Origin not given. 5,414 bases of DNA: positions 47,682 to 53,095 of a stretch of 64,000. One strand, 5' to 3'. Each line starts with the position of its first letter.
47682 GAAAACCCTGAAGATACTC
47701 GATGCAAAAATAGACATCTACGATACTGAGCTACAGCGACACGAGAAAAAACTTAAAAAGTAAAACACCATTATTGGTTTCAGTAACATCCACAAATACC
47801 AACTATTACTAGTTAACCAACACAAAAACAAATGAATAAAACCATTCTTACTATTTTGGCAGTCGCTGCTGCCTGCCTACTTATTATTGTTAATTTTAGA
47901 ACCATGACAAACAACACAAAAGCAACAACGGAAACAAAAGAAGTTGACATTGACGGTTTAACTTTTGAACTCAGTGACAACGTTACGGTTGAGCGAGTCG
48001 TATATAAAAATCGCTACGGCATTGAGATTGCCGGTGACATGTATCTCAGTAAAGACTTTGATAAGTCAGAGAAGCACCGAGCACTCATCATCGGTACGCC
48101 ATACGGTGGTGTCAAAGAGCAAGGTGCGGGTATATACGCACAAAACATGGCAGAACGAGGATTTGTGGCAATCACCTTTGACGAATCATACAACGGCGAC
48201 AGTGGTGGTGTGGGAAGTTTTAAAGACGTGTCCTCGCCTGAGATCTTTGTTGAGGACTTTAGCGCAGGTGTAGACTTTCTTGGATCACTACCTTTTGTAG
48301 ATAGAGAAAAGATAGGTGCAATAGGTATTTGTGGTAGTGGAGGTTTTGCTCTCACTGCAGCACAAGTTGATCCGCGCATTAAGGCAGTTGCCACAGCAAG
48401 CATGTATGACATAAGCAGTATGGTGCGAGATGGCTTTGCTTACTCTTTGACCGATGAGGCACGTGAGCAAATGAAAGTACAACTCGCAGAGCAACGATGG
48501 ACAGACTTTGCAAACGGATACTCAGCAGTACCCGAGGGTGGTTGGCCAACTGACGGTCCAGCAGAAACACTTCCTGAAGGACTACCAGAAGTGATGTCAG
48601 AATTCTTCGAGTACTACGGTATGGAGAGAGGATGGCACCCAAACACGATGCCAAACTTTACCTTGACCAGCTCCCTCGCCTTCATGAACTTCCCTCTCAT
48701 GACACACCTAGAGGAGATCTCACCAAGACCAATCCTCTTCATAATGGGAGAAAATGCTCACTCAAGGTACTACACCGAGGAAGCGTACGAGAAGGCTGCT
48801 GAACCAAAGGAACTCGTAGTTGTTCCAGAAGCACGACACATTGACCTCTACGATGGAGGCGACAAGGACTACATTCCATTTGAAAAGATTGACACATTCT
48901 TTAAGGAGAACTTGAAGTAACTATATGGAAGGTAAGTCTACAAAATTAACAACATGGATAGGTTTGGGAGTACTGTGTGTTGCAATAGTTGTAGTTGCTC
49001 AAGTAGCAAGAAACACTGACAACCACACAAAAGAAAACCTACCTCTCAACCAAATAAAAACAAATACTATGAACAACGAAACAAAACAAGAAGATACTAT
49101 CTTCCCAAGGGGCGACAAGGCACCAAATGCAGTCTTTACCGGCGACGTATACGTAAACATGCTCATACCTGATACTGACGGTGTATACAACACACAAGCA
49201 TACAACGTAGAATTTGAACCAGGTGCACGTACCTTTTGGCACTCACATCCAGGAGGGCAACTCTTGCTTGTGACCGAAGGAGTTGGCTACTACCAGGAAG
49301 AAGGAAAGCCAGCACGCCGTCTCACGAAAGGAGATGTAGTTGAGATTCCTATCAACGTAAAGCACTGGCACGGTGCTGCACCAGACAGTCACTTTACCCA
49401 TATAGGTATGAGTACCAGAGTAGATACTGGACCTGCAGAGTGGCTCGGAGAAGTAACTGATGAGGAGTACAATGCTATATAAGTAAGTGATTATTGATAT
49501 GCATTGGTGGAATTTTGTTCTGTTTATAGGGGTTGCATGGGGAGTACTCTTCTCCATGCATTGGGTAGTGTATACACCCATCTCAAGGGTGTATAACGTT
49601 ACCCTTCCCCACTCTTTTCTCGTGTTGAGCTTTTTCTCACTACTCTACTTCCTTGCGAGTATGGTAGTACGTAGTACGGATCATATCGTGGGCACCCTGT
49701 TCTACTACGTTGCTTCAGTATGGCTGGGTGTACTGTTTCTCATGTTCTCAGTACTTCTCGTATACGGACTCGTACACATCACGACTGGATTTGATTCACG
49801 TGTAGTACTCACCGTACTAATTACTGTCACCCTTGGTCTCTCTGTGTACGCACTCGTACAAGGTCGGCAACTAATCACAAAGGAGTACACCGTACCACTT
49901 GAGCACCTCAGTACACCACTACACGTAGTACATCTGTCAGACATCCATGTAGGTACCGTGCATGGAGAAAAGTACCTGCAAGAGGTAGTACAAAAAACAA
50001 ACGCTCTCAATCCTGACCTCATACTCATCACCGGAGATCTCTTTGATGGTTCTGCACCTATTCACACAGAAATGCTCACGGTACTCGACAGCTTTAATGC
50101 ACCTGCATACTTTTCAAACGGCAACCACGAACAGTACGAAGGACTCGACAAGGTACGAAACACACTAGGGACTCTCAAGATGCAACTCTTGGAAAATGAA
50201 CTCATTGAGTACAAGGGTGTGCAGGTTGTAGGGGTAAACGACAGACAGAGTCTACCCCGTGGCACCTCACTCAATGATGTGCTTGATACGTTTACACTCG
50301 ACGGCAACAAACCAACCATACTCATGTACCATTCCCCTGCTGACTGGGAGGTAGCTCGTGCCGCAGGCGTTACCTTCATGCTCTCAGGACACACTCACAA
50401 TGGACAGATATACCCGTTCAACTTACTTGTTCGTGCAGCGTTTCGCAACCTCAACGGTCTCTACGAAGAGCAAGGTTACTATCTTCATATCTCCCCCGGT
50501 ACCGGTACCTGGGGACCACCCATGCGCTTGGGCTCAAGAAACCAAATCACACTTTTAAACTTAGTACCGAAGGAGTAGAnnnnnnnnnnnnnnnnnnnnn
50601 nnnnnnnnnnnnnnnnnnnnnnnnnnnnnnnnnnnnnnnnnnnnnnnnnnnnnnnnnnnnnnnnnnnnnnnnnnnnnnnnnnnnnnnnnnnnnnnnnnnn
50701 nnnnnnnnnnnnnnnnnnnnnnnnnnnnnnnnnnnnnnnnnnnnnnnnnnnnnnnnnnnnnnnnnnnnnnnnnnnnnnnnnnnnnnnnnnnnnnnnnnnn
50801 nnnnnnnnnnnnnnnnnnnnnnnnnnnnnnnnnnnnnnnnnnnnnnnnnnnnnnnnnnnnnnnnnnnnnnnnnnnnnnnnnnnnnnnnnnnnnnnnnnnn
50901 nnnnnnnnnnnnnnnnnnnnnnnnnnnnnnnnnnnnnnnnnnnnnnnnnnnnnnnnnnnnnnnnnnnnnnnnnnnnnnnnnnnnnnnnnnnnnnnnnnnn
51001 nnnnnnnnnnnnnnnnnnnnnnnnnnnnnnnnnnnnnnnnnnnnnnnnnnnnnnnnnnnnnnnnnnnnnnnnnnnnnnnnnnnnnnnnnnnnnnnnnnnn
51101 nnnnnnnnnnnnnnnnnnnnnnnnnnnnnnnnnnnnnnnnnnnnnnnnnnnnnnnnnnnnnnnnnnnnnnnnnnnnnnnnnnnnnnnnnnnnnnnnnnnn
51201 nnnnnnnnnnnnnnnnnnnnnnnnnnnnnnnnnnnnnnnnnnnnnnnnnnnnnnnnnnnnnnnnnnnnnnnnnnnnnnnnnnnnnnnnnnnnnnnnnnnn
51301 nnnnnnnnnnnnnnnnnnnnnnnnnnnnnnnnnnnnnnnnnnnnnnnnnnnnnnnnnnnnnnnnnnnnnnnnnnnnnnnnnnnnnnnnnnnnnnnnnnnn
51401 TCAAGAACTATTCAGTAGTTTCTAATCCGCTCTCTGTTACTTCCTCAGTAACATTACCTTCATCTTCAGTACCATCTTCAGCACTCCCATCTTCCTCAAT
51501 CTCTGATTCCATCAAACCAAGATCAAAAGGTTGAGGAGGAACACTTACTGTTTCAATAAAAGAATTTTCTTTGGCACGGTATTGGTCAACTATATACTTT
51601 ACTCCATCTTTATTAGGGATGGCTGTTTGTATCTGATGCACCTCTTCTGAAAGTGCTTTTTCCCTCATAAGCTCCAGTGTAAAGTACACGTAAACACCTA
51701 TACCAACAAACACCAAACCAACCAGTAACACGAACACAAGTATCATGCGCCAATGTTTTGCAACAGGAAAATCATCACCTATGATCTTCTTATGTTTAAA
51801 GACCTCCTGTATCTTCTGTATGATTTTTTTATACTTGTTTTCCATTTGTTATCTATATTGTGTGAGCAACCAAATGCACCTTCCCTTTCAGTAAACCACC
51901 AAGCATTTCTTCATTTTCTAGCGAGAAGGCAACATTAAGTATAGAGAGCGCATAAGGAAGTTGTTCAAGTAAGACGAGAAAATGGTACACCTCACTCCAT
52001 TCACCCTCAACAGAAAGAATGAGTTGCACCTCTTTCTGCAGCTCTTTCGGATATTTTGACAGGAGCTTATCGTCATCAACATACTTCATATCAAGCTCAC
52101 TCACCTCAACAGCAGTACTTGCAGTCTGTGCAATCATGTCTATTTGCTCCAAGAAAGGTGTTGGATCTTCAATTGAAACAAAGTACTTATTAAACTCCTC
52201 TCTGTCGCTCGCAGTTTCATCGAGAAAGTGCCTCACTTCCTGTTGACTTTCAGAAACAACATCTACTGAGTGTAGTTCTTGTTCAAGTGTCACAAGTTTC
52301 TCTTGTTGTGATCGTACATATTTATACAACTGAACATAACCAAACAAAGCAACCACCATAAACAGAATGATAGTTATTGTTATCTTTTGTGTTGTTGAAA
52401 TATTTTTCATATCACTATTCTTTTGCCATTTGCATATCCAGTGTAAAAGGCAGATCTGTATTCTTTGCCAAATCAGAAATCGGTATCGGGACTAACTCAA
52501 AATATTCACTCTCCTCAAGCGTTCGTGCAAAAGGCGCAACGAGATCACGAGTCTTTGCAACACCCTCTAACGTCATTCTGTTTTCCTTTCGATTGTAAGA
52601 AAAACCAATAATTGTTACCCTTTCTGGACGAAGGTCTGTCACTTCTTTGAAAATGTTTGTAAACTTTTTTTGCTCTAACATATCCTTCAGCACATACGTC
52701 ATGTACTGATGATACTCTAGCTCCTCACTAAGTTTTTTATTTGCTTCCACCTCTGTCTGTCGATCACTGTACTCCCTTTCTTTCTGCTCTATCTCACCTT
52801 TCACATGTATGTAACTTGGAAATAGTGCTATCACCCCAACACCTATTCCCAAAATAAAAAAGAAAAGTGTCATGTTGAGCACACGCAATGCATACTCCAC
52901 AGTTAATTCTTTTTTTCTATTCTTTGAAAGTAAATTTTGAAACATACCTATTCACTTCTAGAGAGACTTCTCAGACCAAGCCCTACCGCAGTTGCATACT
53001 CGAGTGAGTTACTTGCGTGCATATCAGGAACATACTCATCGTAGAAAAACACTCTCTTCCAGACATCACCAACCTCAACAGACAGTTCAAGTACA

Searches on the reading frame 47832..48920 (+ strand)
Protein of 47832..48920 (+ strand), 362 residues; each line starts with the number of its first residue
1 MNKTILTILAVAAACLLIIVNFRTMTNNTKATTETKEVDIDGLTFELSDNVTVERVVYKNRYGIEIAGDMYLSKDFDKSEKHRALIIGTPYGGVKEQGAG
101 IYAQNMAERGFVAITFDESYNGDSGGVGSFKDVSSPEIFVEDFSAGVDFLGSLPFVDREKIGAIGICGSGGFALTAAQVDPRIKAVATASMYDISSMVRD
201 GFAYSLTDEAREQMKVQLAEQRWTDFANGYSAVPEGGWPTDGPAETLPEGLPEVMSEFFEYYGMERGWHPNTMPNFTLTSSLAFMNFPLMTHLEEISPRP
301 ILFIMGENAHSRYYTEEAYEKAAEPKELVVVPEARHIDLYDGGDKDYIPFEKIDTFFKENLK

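Call 57: search_protein_families(library=pfam, proteins=[window:47832-48920:+], max_evalue=0.001)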
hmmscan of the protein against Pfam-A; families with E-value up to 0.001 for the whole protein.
window:47832-48920:+ (362 aa): 2 families
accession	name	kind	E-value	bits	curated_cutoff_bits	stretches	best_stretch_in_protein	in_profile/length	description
PF01738.24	DLH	-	1.2e-06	28.8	21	1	79-188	10-126/217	Dienelactone hydrolase family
PF02129.25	Peptidase_S15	-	5.9e-05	23.3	23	1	80-199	17-134/262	X-Pro dipeptidyl-peptidase (S15 family)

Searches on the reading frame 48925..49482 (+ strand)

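Call 57: search_protein_families(library=pfam, proteins=[window:48925-49482:+], max_evalue=0.001)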
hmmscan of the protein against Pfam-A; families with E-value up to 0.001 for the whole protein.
window:48925-49482:+ (185 aa): 3 families
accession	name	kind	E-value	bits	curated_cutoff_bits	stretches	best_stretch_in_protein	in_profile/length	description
PF07883.17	Cupin_2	-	1.5e-10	41.1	27.2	1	95-152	3-59/70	Cupin domain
PF02311.25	AraC_binding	-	7.3e-06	26.2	21.1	1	99-163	12-77/135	AraC-like ligand binding domain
PF03079.20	ARD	-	0.00085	20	27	0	95-158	75-144/157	ARD/ARD' family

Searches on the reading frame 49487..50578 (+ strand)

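Call 57: search_protein_families(library=pfam, proteins=[window:49487-50578:+], max_evalue=0.001)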
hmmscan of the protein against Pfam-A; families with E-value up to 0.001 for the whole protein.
window:49487-50578:+ (363 aa): 1 family
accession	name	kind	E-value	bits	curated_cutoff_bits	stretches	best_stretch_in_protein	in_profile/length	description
PF00149.33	Metallophos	-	2.2e-16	61.3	21.5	1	146-305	2-190/191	Calcineurin-like phosphoesterase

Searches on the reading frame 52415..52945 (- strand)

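Call 57: search_protein_families(library=pfam, proteins=[window:52415-52945:-], max_evalue=0.001)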
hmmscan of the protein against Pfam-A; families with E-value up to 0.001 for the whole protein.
window:52415-52945:- (176 aa): 2 families
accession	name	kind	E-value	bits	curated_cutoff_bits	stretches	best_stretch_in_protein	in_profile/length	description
PF05137.18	PilN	-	4.6e-07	30.2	22.8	1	98-153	2-55/78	Fimbrial assembly protein (PilN)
PF14536.11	DUF4441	-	0.00065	20.3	24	0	39-100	8-71/116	Domain of unknown function (DUF4441)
